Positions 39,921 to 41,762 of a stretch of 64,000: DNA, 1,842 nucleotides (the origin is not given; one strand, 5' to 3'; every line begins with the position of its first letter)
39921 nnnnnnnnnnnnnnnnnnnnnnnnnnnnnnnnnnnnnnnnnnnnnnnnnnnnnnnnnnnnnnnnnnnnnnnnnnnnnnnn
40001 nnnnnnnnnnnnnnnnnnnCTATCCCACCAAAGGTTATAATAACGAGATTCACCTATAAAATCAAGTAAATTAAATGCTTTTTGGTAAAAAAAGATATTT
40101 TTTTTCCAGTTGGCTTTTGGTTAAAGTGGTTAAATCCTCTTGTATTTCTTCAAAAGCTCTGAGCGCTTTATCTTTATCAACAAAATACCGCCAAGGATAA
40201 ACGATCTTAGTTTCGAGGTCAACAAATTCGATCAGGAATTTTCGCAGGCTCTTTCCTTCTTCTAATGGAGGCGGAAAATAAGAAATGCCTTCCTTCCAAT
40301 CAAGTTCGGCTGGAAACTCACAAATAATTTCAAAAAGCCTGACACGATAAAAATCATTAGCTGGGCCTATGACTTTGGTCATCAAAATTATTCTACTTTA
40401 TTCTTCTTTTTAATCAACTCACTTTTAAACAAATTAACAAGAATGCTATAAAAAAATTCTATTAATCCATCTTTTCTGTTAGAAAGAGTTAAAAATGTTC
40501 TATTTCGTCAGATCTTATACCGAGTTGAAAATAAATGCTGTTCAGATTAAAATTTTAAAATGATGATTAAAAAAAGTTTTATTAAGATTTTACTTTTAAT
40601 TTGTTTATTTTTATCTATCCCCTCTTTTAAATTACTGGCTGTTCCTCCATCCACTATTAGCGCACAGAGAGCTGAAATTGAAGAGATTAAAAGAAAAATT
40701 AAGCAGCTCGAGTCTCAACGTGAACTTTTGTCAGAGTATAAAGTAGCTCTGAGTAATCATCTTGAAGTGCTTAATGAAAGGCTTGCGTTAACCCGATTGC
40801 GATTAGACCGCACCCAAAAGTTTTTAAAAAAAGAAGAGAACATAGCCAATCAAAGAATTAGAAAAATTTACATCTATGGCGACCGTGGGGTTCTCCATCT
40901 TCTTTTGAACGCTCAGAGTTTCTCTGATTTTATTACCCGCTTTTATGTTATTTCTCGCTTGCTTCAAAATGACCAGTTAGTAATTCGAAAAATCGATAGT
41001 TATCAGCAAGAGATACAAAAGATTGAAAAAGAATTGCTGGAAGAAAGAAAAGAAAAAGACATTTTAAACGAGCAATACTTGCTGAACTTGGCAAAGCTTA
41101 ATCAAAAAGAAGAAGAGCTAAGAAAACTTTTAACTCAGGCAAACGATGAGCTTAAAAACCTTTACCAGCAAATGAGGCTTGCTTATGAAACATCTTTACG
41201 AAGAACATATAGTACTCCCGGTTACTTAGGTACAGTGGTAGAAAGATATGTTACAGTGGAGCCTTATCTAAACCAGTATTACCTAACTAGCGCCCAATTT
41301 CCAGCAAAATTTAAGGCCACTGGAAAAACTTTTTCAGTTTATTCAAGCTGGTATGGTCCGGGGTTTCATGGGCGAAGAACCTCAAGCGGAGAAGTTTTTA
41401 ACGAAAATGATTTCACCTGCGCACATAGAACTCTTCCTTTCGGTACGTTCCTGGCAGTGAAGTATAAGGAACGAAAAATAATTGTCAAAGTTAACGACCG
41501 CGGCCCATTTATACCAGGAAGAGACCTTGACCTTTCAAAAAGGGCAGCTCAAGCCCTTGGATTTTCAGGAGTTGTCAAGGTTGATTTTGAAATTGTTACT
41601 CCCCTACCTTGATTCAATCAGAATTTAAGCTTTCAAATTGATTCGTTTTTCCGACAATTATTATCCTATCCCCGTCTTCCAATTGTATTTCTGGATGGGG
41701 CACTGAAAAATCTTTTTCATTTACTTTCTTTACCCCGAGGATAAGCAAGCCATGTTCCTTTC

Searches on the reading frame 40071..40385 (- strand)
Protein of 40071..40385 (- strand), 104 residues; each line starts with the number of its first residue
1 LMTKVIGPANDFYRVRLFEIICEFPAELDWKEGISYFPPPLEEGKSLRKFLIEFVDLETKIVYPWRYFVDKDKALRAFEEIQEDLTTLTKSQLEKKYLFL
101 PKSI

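Call 4: search_protein_families(library=pfam, proteins=[window:40071-40385:-], max_evalue=1)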
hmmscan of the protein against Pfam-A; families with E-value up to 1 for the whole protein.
window:40071-40385:- (104 aa): 0 families

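Call 5: search_protein_families(library=ncbifam, proteins=[window:40071-40385:-], max_evalue=1)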
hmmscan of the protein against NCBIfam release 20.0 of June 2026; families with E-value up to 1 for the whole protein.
window:40071-40385:- (104 aa): 0 families

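Call 49: search_protein_families(library=padloc, proteins=[window:40071-40385:-], max_evalue=0.1)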
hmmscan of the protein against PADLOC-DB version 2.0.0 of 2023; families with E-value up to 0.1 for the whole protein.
window:40071-40385:- (104 aa): 0 families

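Call 50: search_protein_families(library=phrogs, proteins=[window:40071-40385:-], max_evalue=0.01)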
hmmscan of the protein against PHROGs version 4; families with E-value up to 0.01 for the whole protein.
window:40071-40385:- (104 aa): 0 families

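Call 64: find_homologous_proteins(query=A4, max_evalue=0.001)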
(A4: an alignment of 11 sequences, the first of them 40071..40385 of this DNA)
Query A4 (11 sequences) (104 aa, profile of the alignment): 18 proteins with E <= 0.001 among 735 candidates.
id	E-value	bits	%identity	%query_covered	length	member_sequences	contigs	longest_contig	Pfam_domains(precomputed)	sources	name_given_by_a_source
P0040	2.6e-36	142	95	98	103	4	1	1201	-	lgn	-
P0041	2.2e-35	139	85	99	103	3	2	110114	-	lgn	-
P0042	5.0e-35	138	53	97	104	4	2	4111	-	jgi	jgi:hypothetical protein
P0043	2.7e-34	135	33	92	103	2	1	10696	-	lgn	-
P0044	4.7e-34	134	35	93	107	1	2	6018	-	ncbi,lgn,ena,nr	ncbi:MAG: hypothetical protein KAS39_07855 [Actinomycetia bacterium]|nr:hypothetical protein [Actino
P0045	6.0e-34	134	39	92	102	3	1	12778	-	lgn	-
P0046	9.3e-34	133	30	95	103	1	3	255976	-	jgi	jgi:hypothetical protein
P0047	2.8e-33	132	77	98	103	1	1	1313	-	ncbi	-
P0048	9.3e-33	130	32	83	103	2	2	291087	-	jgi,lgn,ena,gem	-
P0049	1.9e-32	129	30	96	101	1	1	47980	-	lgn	-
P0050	9.0e-32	127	35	92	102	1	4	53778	-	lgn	-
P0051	1.4e-31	126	41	45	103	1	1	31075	-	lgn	-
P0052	2.3e-30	123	35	83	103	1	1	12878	-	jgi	jgi:hypothetical protein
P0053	9.2e-30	121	31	95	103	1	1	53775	-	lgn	-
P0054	1.2e-29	120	35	92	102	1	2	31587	-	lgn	-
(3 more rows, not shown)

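Call 65: search_solved_structures(query=A4, max_evalue=10)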
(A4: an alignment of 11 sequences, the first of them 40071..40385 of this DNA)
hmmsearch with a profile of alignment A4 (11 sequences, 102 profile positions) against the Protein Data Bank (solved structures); distinct sequences matched with E-value up to 10: 4.
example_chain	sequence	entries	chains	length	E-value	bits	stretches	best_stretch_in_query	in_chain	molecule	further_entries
1ydg_A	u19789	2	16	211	0.33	14.4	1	19-43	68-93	trp repressor binding protein WrbA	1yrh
6hjl_G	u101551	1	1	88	0.33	14.4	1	14-56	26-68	Affimer ADB13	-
6hjl_C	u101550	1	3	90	0.35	14.3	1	14-56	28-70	Affimer ADB13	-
6b9s_A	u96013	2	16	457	0.78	13.2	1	56-100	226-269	Methylphosphonate synthase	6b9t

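Call 80: search_protein_families(library=pfam, alignment_id=A4, max_evalue=1)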
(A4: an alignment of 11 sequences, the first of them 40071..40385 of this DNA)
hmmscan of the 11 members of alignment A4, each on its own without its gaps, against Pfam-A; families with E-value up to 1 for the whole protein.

A. member 1, window:40071-40385:- (104 aa): 0 families

B. families by the number of members that match (of 11 scanned): 9 families
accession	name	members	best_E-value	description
PF22470.1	Histone_HNS_N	1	0.018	H-NS histone-like proteins, N-terminal domain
PF08275.17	DNAG_N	1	0.032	DNA primase catalytic core, N-terminal domain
PF00401.25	ATP-synt_DE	1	0.033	ATP synthase, Delta/Epsilon chain, long alpha-helix domain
PF10377.14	ATG11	1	0.047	Autophagy-related protein 11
PF17365.7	DUF5390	1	0.11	Family of unknown function (DUF5390)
PF20180.4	UQCC2_CBP6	1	0.12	Complex III assembly factor UQCC2/CBP6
PF13250.11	DUF4041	1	0.12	Domain of unknown function (DUF4041)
PF12389.13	Peptidase_M73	1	0.12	Camelysin metallo-endopeptidase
PF11546.13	CompInhib_SCIN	1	0.18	Staphylococcal complement inhibitor SCIN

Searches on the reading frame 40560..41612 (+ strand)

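Call 4: search_protein_families(library=pfam, proteins=[window:40560-41612:+], max_evalue=1)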
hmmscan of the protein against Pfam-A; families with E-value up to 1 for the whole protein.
window:40560-41612:+ (350 aa): 4 families
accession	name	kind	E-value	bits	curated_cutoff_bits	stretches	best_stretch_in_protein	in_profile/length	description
PF03330.24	DPBB_1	-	4.9e-21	75.2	28.8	1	259-342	3-82/83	Lytic transglycolase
PF24568.1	CC_PcsB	-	1.5e-09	38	27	1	87-153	6-73/75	Peptidoglycan hydrolase PcsB, coiled-coil domain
PF08743.15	Nse4_C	-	0.1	13.3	26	1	112-177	5-70/89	Nse4 C-terminal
PF10732.14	DUF2524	-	0.89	10.3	25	0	141-208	7-74/84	Protein of unknown function (DUF2524)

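Call 5: search_protein_families(library=ncbifam, proteins=[window:40560-41612:+], max_evalue=1)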
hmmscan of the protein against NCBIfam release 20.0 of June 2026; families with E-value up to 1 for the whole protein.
window:40560-41612:+ (350 aa): 12 families
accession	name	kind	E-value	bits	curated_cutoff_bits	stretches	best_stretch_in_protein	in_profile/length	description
TIGR00413.1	rlpA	subfamily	2.1e-28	99.7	82.15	1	262-346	3-91/208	septal ring lytic transglycosylase RlpA family protein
NF047735.1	MPL36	exception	2.2e-27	96.5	430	1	242-346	74-184/305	RlpA family plasminogen-binding lipoprotein MPL36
NF007953.1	PRK10672.1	equivalog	7.5e-18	65.2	201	1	248-346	73-170/362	endolytic peptidoglycan transglycosylase RlpA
NF041144.1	expansin_EXLX1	subfamily_domain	0.007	15.7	100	1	294-347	40-96/194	expansin EXLX1 family cellulose-binding protein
NF045780.1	TrlF_fam_ATP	equivalog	0.0072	15.1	350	1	35-205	499-681/944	TrlF family AAA-like ATPase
NF041659.1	Papain_Inhib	equivalog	0.063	13.3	150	1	295-334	83-122/130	cysteine/serine endopeptidase inhibitor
NF041378.1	XopZ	subfamily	0.069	11.1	1300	1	35-206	181-351/1292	XopZ family type III secretion system effector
NF041120.1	RqcH_arch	equivalog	0.089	11.5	400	1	32-168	293-428/645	ribosome rescue protein RqcH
NF043058.1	T4SS_LegC2C7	subfamily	0.35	9.8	350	1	142-208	166-232/348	LegC2/C7 family Dot/Icm T4SS effector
NF038340.1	SAR2788_fam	subfamily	0.37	10.6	50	1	4-61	1-50/177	SAR2788 family putative toxin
NF005894.0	PRK07857.1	equivalog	0.49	10.3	73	0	137-164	22-49/106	chorismate mutase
NF045487.1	ASRP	equivalog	0.63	8.6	300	1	34-95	214-278/593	archaea-specific SMC-related protein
